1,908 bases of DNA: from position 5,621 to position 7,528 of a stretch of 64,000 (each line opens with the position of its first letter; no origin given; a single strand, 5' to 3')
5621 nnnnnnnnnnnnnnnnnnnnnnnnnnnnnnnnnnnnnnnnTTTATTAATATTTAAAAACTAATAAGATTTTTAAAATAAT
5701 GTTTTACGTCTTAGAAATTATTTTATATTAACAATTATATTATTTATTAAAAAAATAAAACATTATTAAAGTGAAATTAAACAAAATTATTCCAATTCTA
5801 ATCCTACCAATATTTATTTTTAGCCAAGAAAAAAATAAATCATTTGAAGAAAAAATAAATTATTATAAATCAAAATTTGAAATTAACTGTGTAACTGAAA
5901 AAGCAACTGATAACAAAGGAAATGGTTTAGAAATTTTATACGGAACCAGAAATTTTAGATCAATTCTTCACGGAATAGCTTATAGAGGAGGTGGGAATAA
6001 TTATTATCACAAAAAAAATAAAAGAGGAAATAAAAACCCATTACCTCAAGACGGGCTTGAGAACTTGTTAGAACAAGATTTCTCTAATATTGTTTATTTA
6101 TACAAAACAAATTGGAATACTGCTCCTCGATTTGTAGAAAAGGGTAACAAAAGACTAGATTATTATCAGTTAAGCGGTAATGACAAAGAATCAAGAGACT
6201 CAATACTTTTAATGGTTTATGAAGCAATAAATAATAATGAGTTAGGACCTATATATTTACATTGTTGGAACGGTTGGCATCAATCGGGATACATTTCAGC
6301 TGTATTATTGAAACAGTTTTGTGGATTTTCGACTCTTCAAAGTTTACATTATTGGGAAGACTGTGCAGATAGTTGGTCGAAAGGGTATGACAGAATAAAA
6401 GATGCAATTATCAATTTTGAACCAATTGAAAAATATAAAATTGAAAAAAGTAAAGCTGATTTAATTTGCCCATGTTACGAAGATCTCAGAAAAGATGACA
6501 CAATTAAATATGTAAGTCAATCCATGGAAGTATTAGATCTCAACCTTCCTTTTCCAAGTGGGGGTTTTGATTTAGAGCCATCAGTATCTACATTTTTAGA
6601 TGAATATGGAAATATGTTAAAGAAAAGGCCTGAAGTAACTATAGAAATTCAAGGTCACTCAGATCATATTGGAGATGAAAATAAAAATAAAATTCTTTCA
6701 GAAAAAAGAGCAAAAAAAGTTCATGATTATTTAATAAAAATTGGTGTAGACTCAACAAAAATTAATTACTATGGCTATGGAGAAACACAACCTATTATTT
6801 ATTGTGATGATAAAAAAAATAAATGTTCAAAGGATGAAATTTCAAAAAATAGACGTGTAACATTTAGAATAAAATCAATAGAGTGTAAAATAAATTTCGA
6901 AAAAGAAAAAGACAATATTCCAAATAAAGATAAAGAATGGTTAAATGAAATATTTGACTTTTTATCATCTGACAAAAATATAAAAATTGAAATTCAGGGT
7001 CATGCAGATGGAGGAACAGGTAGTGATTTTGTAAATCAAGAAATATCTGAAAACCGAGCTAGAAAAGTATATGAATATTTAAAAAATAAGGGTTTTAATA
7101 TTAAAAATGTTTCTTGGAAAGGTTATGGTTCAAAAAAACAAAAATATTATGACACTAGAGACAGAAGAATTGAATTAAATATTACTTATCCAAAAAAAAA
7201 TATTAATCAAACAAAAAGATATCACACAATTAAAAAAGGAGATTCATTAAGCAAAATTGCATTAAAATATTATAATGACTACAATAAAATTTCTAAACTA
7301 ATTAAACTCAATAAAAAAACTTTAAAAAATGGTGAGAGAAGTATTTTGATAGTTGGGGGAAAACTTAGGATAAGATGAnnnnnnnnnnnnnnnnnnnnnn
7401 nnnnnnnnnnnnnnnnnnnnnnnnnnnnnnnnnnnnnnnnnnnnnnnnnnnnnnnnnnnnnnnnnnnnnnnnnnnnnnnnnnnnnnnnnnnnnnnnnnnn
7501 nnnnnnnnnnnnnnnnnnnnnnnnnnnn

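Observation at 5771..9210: Translationally coupled pair: peptidoglycan-anchored PTP-like pseudo-phosphatase (OmpA x2 + LysM) and a secreted CotH-family kinase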

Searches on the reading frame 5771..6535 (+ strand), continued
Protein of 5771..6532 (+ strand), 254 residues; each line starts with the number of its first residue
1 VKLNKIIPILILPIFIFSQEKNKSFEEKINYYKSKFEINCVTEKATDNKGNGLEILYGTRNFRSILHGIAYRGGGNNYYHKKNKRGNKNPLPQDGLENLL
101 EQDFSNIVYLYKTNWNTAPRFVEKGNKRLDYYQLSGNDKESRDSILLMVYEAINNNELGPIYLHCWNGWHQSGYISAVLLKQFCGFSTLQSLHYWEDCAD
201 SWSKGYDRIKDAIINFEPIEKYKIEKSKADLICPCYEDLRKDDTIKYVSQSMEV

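Call 52: find_encoding_contigs(protein=P0300, flank=6000, max_places=3)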
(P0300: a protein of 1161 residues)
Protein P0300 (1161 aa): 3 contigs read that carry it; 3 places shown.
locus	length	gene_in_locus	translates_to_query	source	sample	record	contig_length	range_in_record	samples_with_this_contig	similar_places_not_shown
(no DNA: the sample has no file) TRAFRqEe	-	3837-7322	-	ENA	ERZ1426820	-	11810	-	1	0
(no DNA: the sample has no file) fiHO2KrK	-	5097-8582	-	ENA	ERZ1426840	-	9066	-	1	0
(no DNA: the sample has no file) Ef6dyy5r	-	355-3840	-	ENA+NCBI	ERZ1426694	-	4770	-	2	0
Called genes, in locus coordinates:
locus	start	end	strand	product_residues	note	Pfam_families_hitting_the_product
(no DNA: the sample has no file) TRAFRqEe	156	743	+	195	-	-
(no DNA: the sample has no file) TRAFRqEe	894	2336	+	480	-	PF12799:LRR_4 (faint), PF09603:Fib_succ_major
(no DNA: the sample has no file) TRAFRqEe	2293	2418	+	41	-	-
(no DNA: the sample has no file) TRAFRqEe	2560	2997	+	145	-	-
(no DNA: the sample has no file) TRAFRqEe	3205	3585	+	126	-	-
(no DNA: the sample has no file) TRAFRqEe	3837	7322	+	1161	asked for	PF08757:CotH, PF00932:LTD (faint), PF01476:LysM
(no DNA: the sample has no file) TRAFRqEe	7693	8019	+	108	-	-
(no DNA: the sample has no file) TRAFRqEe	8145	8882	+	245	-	PF04402:SIMPL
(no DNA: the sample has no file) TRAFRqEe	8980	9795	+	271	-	PF13489:Methyltransf_23 (weak), PF13847:Methyltransf_31, PF08241:Methyltransf_11, PF08242:Methyltransf_12, PF13649:Methyltransf_25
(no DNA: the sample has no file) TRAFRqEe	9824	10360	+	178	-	-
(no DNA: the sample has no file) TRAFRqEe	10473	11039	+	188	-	PF08239:SH3_3 (faint)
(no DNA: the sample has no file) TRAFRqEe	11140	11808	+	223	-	?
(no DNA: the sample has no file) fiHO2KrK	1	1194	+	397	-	?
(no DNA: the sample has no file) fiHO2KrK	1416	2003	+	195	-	-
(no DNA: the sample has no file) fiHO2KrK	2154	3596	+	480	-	PF12799:LRR_4 (faint), PF09603:Fib_succ_major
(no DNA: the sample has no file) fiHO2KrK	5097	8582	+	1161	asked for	PF08757:CotH, PF00932:LTD (faint), PF01476:LysM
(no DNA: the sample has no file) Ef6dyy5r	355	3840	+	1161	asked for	PF08757:CotH, PF00932:LTD (faint), PF01476:LysM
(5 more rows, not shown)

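Call 63: search_protein_families(library=pfam, proteins=[P0272, P0261, P0277, P0252, P0268, P0245, P0247, P0286, P0255, P0295], max_evalue=0.001)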
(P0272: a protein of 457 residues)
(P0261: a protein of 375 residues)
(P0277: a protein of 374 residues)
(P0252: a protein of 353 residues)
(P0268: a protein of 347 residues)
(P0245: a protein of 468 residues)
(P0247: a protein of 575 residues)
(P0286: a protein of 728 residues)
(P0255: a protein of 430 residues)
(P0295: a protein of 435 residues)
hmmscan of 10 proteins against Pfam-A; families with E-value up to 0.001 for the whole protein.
P0272 (457 aa): 0 families

P0261 (375 aa): 0 families

P0277 (374 aa): 0 families

P0252 (353 aa): 0 families

P0268 (347 aa): 1 family
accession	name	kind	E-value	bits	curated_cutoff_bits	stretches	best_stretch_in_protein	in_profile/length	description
PF03162.18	Y_phosphatase2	-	0.00074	19.6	27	0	200-297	32-123/165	Tyrosine phosphatase family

P0245 (468 aa): 2 families
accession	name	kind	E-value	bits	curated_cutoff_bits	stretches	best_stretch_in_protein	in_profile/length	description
PF00691.25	OmpA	-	1.6e-19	70.5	27.2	1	347-441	2-98/98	OmpA family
PF05359.17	DUF748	-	1.4e-05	23.8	50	1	339-394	875-930/1037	Domain of Unknown Function (DUF748)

P0247 (575 aa): 1 family
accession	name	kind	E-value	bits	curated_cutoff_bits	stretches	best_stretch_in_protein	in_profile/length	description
PF00691.25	OmpA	-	1.4e-34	118.8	27.2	2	470-565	2-97/98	OmpA family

P0286 (728 aa): 3 families
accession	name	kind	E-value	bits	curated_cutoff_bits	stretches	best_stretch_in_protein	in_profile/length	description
PF01476.26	LysM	-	2.6e-23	82.1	20.9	2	683-726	1-43/43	LysM domain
PF00691.25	OmpA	-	4.9e-23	81.7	27.2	2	421-511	7-97/98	OmpA family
PF23473.1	LysM3_LYK4_5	-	6.6e-05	23.3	29.3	0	685-714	7-36/48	LYK4/5 LysM3 domain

P0255 (430 aa): 1 family
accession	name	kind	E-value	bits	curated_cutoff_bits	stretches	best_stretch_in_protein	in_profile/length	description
PF00691.25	OmpA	-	7.5e-18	65.1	27.2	1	312-408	1-98/98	OmpA family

P0295 (435 aa): 1 family
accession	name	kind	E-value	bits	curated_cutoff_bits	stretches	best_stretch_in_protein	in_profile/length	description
PF01476.26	LysM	-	2.8e-29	101.2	20.9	2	392-434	1-42/43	LysM domain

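Call 72: search_solved_structures(query=A1, max_evalue=1, show_alignments=3)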
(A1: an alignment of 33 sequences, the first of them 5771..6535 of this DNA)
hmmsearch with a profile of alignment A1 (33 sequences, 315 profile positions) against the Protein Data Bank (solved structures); distinct sequences matched with E-value up to 1: 3.
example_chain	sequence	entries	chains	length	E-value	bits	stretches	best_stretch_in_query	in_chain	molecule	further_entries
1xri_A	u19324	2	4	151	0.078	15.3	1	103-190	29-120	At1g05000 | Probable tyrosine-protein phosphatase At1g05000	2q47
7mok_A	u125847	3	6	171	0.1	14.9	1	103-190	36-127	Tyrosine-protein phosphatase DSP1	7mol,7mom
6jfw_A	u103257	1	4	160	0.65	12.3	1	251-314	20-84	PA0833-PD protein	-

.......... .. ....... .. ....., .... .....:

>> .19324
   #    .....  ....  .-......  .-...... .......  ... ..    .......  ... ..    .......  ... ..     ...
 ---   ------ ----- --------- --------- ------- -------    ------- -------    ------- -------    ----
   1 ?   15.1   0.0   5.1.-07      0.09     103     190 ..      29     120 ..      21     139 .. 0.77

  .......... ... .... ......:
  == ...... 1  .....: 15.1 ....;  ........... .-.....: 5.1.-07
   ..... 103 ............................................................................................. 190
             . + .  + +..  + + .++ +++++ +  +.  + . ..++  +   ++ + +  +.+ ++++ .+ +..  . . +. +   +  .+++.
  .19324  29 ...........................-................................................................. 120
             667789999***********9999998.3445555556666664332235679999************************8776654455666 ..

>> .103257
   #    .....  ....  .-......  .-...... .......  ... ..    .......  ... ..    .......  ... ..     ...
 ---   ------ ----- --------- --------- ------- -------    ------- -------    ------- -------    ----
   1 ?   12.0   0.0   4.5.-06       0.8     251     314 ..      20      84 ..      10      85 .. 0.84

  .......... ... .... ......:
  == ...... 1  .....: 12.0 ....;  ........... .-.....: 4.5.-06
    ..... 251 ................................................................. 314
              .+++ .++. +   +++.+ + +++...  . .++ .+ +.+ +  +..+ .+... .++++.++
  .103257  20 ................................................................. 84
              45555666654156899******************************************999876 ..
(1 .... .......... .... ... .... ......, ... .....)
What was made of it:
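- On Cys-based protein tyrosine/dual-specificity phosphatase superfamily (CX5R): The profile search against the PDB gives a best E of 0.078 (call 72).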

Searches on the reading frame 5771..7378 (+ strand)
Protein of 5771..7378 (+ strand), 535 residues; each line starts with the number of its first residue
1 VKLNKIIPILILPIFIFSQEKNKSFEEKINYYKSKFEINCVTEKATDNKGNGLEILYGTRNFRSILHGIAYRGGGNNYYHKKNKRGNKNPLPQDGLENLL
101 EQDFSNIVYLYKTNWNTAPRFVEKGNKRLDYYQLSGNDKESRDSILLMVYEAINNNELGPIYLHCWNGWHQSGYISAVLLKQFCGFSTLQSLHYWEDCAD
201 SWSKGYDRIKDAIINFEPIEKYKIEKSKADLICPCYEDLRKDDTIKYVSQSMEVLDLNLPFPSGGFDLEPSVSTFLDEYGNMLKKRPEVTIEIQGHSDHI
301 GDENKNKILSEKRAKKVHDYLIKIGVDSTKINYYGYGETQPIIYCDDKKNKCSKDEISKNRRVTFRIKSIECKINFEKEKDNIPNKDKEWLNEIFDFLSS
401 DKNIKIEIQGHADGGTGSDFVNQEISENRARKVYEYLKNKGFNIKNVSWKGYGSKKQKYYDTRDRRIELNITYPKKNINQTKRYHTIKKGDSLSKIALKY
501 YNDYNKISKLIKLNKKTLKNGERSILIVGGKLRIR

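Call 4: search_protein_families(library=pfam, proteins=[window:5771-7378:+], max_evalue=0.01)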
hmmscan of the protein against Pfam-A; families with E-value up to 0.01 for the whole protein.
window:5771-7378:+ (535 aa): 4 families
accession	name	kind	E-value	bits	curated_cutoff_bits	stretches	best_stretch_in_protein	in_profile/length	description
PF00691.25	OmpA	-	2.8e-35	121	27.2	2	261-349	2-92/98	OmpA family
PF01476.26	LysM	-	4e-06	27.1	20.9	1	485-534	1-42/43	LysM domain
PF05359.17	DUF748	-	2.3e-05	23.1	50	0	259-304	881-926/1037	Domain of Unknown Function (DUF748)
PF03162.18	Y_phosphatase2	-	0.0092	16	27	0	119-179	49-112/165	Tyrosine phosphatase family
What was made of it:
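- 6551..6874 (+): OmpA-like peptidoglycan-binding domain 1. Pfam PF00691, best stretch at aa 261-349 (call 4).
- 7223..7372 (+): LysM domain (aa 485-534). Pfam PF01476, 27.1 bits against a cutoff of 20.9 (call 4).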

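Call 5: search_protein_families(library=ncbifam, proteins=[window:5771-7378:+], max_evalue=0.01)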
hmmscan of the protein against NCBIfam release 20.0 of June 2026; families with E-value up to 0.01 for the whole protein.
window:5771-7378:+ (535 aa): 35 families (the best 25 are shown)
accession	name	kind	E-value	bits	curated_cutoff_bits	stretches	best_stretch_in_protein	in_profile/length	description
NF053611.1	YiaD_Gzip_OmpA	equivalog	7.9e-40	136.7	175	2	255-367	100-206/206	YiaD family glycine zipper/OmpA-like lipoprotein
NF053612.1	anchor_PA1041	equivalog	6.9e-30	104.7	250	2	255-367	128-235/236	PA1041 family peptidoglycan-binding anchor lipoprotein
NF052230.1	T9SS_PorE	exception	1.8e-29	102.6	600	2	267-342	525-600/648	PorE family type IX secretion system protein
TIGR03789.1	pdsO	hypoth_equivalog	1.9e-29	103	152.2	2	251-366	134-242/243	sortase-associated OmpA-like protein PdsO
TIGR02802.1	Pal_lipo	equivalog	9.3e-28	96.4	125.35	2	267-365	10-102/104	peptidoglycan-associated lipoprotein Pal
NF053607.1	CHU_0125_OmpA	equivalog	1.2e-23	83.6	620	2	267-368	541-637/639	CHU_0125 family OmpA-like outer membrane integrity protein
NF053585.1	OMP_LP_YfiB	equivalog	3.5e-23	82.3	128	2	267-365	66-158/163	outer membrane lipoprotein YfiB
NF053613.1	OMP_toxin_LptF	equivalog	5.3e-22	78.7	400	2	267-367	151-245/256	lipotoxin F family OmpA-related lipoprotein LptF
NF008071.1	PRK10808.1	equivalog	2.6e-21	76.4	277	2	279-371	254-350/358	porin OmpA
NF053608.1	Lsa66_OmpA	equivalog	5.4e-21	74.6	700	2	281-366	499-578/581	fibronectin-binding adhesin Lsa66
NF006285.1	PRK08457.1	equivalog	4.5e-19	69.2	250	2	270-365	136-228/253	flagellar motor protein MotB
NF008067.1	PRK10802.1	equivalog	2.8e-18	66.4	261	2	265-350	75-160/171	peptidoglycan-associated lipoprotein Pal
NF045787.1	OmpABordt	equivalog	2.3e-17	63.3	200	2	271-367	99-189/194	outer membrane protein OmpA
NF047726.1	AutTranAdhPGAsTpgA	equivalog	6.2e-17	61.6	350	2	282-364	181-265/268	trimeric autotransporter adhesin/peptidogylcan-associated protein TpgA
NF033763.1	exchanger_TraB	exception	1.9e-16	59.1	700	2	275-368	410-498/522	outer membrane exchange protein TraB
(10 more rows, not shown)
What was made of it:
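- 6551..6874 (+): NCBIfam Pal/YiaD-like hits (call 5).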

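Call 70: search_protein_families(library=padloc, proteins=[window:5771-7378:+], max_evalue=0.001)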
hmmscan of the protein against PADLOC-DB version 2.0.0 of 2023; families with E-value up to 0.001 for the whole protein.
window:5771-7378:+ (535 aa): 2 families
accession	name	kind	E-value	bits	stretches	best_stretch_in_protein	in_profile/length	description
PDLC00609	ZorB1|ZorB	-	4.8e-13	47.1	2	274-368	114-215/232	MotB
PDLC00612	ZorB1|ZorB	-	7.7e-09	33.5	1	290-367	186-266/293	MotB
